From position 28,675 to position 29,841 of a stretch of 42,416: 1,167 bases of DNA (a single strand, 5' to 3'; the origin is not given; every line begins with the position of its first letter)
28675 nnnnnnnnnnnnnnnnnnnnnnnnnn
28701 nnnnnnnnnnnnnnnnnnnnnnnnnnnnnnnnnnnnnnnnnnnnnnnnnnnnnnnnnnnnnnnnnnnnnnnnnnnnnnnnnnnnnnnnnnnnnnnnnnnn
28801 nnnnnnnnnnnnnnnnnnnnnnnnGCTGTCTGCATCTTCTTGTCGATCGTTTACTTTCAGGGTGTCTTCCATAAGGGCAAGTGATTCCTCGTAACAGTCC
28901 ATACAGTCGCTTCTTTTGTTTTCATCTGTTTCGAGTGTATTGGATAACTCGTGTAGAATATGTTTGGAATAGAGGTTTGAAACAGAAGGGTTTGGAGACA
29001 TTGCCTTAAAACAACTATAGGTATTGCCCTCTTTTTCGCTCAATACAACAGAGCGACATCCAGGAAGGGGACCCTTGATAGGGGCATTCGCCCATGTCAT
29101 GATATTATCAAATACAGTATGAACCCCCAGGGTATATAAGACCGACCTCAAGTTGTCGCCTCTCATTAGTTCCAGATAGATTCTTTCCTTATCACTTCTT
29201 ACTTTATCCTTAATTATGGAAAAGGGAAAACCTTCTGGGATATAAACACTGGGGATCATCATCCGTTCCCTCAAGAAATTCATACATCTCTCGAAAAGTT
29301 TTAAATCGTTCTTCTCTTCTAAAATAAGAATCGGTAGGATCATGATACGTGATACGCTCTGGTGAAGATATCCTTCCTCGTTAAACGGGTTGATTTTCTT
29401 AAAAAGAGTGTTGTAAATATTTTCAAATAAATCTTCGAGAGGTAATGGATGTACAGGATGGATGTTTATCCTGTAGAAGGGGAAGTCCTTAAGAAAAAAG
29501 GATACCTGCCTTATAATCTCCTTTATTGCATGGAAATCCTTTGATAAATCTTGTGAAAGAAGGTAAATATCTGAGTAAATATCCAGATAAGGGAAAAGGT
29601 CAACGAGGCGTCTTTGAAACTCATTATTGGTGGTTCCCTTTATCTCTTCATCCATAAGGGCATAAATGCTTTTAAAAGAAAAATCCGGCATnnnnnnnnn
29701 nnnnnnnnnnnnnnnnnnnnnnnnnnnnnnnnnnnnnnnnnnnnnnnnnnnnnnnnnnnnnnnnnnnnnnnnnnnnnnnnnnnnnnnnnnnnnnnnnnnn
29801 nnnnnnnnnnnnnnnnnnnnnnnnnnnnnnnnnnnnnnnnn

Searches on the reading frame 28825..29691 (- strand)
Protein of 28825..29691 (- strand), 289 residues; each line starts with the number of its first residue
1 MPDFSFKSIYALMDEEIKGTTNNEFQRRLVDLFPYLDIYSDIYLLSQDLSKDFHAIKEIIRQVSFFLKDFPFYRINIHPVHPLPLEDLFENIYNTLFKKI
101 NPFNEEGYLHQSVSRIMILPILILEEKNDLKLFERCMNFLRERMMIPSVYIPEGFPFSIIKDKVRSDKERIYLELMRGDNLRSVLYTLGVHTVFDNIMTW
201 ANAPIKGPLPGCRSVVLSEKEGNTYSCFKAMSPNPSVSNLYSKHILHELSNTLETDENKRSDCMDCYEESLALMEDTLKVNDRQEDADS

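Call 13: find_homologous_proteins(query=window:28825-29691:-, max_evalue=0.00001)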
Query seq(289 aa): 463 candidates shared short words with the query, none scored E <= 0.00001.

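Call 47: predict_structure(alignment_id=A4)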
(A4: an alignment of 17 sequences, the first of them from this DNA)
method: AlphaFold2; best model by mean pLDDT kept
length: 283 residues; sequences in the alignment: 17
mean_pLDDT: 84.7   pTM: 0.87
mean pLDDT of the five models: 84.7, 80.9, 80.5, 80.0, 78.9
residues with pLDDT >= 90: 118; 70-90: 130; 50-70: 33; < 50: 2
segments of 3 or more residues with pLDDT < 50: none
pLDDT, mean of each block of 10 residues (from residue 1): 79 68 82 92 94 92 95 95 94 95 88 90 87 94 93 83 85 84 89 83 71 84 76 73 83 68 72 86 74
secondary structure, 60 per line:
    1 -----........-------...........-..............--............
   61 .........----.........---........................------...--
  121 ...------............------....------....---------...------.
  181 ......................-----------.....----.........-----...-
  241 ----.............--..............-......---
elements in order: E6-13 H21-31 E36-46 H49-69 E74-82 H86-109 E116-118 E121-123 H130-141 E148-151 H158-161 E171-173 H180-202 E214-218 E223-226 H227-231 E237-239 H245-257 H260-273 H275-280

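Call 50: fold_search(model_id=the predicted structure, library=pdb)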
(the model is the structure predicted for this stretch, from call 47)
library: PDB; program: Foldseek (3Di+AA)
matches with E <= 10: 1729; with E <= 0.001: 4
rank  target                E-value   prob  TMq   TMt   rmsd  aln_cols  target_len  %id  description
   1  5v1q_A                2.8e-04  1.00  0.38  0.28   8.6       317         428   11  Crystal structure of Streptococcus suis SuiB (released 2017-08-30)
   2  5v1q_B                6.7e-04  0.99  0.35  0.25  10.4       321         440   13  Crystal structure of Streptococcus suis SuiB (released 2017-08-30)
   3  5v1s_A                8.5e-04  0.98  0.35  0.26  10.5       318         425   12  Crystal structure of Streptococcus suis SuiB bound to S-adenosylmethionine (released 2017-08-30)
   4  6b4c_F                9.1e-04  1.00  0.44  0.47   9.1       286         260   10  Structure of Viperin from Trichoderma virens (released 2018-07-25)
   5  8b2a_BBB              1.1e-03  0.99  0.32  0.36   8.1       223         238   10  Crystal structure of type I dehydroquinase from Staphylococcus aureus inhibited by a hydroxylamine derivative (released 2023-02-15)
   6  1h93                  1.2e-03  0.91  0.25  0.18   9.6       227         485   12  ACTIVE MUTANT (S215->C) OF GLUCOSE 6-PHOSPHATE DEHYDROGENASE FROM LEUCONOSTOC MESENTEROIDES (released 2001-05-03)
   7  1dpg_A                1.6e-03  0.89  0.26  0.18  10.1       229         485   13  GLUCOSE 6-PHOSPHATE DEHYDROGENASE FROM LEUCONOSTOC MESENTEROIDES (released 1996-03-08)
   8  2c3z                  1.7e-03  0.99  0.35  0.43   8.0       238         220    9  Crystal structure of a truncated variant of indole-3-glycerol phosphate synthase from Sulfolobus solfataricus (released 2005-10-13)
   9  9vp6_A                1.7e-03  0.72  0.22  0.15  11.2       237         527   13  Glucose-6-phosphate dehydrogenase from Leishmania donovani in complex with substrate (released 2025-11-05)
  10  6d23_B                2.1e-03  0.75  0.23  0.16  10.6       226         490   14  GLUCOSE-6-P DEHYDROGENASE (APO FORM) FROM TRYPANOSOMA CRUZI (released 2018-05-02)
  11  6va9                  2.2e-03  0.82  0.24  0.19  10.2       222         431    9  Crystal structure of glucose-6-phosphate dehydrogenase R393H mutant in complex with catalytic NADP+ (released 2021-01-27)
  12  6d23_A                2.2e-03  0.72  0.23  0.17  10.7       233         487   14  GLUCOSE-6-P DEHYDROGENASE (APO FORM) FROM TRYPANOSOMA CRUZI (released 2018-05-02)
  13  8hzy_B                2.3e-03  0.96  0.34  0.24   8.5       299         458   10  The crystal structure of a Radical SAM Enzyme DesII (released 2024-07-10)
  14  8hzv_B                2.3e-03  0.93  0.32  0.22  10.3       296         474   12  The crystal structure of a Radical SAM Enzyme DesII (released 2024-07-10)
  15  7uek                  2.6e-03  0.96  0.31  0.36   8.5       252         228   12  Crystal structure of a de novo designed ovoid TIM barrel OT3 (released 2023-01-18)
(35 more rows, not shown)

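Call 52: search_protein_families(library=pfam, alignment_id=A4, max_evalue=10)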
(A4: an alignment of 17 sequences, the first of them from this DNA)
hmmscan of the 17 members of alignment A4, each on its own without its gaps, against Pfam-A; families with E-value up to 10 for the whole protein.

A. member 1, seq(283 aa): 0 families

B. families by the number of members that match (of 17 scanned): 6 families
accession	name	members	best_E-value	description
PF04924.17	Pox_A6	1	0.019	Poxvirus A6 protein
PF15379.11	DUF4606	1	0.025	Domain of unknown function (DUF4606)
PF14676.12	FANCI_S2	1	0.041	FANCI solenoid 2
PF07380.17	Pneumo_M2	1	0.045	Pneumovirus M2 protein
PF20112.4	DUF6502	1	0.17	Family of unknown function (DUF6502)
PF01933.23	CofD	1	0.28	2-phospho-L-lactate transferase CofD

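Call 70: search_solved_structures(query=A6, max_evalue=10)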
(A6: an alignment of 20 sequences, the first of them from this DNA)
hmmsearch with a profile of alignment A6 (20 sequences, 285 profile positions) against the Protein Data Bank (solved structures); distinct sequences matched with E-value up to 10: 3.
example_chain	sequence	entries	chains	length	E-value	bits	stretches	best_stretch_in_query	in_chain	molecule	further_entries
5tpw_B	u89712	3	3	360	1.2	11.4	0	124-163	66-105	Glutamate receptor ionotropic, NMDA 2A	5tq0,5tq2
8vuq_B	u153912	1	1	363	1.3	11.2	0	124-163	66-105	Glutamate receptor ionotropic, NMDA 2A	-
8vul_B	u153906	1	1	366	1.4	11.2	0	124-163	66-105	Glutamate receptor ionotropic, NMDA 2A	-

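Call 71: search_protein_families(library=ncbifam, alignment_id=A6, max_evalue=10)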
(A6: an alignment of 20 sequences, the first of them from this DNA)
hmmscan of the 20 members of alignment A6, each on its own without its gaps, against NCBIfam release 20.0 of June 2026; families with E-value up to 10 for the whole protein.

A. member 1, seq(283 aa): 1 family
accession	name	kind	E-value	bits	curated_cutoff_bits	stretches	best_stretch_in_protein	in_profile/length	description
TIGR04085.1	rSAM_more_4Fe4S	domain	0.14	12.6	27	1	216-266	7-64/93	SPASM domain-containing protein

B. families by the number of members that match (of 20 scanned): 6 families
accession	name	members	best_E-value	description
TIGR04085.1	rSAM_more_4Fe4S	7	0.021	SPASM domain-containing protein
NF007254.0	PRK09701.1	1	0.14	D-allose transporter substrate-binding protein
NF009139.0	PRK12492.1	1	0.15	long-chain-fatty-acid--CoA ligase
TIGR03916.1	rSAM_link_UDG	1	0.18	putative DNA modification/repair radical SAM protein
NF041904.1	exo-PATE_PelW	1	0.23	pectate disaccharide-lyase PelW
NF033717.2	HPDL_rSAM_activ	1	0.23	4-hydroxyphenylacetate decarboxylase activase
